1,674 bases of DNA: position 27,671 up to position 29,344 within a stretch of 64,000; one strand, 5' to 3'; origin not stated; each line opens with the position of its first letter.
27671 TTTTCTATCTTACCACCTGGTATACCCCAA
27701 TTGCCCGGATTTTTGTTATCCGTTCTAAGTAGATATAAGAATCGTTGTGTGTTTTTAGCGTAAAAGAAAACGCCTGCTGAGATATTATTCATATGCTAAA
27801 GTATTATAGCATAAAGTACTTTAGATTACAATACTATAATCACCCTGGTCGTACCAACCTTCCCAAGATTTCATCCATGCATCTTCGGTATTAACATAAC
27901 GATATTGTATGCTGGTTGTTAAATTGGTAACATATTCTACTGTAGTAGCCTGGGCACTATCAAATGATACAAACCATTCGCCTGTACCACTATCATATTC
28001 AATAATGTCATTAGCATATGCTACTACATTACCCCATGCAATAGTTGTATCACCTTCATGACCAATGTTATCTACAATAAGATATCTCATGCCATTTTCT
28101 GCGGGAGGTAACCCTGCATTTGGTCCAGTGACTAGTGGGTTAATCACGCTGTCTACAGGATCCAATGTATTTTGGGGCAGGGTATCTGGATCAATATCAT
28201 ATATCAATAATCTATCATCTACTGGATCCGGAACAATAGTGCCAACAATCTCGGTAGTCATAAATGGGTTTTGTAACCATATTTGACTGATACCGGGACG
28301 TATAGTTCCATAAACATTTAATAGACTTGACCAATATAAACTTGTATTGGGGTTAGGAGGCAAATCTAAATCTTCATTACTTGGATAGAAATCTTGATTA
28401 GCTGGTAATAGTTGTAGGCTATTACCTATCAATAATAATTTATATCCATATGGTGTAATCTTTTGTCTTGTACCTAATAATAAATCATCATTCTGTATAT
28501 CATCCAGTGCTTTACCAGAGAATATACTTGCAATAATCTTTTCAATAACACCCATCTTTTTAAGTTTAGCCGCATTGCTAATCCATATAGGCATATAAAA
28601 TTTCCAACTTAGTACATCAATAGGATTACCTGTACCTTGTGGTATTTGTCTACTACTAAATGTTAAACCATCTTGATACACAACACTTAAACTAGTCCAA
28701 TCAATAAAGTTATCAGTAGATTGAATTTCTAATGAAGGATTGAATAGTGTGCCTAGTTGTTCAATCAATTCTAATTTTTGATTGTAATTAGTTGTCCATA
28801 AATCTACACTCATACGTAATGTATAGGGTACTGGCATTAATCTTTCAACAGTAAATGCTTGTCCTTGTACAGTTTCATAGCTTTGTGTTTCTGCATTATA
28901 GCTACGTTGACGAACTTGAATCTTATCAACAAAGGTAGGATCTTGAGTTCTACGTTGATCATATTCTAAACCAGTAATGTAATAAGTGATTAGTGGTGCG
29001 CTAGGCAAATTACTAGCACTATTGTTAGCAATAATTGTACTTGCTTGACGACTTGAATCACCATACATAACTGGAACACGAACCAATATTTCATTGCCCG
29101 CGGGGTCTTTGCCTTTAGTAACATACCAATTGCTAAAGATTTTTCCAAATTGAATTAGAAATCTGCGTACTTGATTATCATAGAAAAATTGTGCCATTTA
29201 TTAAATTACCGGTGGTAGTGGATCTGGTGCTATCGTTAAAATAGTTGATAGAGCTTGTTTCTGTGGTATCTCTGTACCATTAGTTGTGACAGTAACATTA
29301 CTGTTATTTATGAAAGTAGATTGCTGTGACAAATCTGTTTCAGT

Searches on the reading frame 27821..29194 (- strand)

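Call 34: search_protein_families(library=pfam, proteins=[window:27821-29194:-], max_evalue=0.001)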
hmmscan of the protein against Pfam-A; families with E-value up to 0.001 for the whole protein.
window:27821-29194:- (457 aa): 1 family
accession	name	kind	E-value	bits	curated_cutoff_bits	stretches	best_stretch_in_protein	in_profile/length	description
PF16724.11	T4-gp15_tss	-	1.3e-19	70.8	25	1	4-228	2-210/245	T4-like virus Myoviridae tail sheath stabiliser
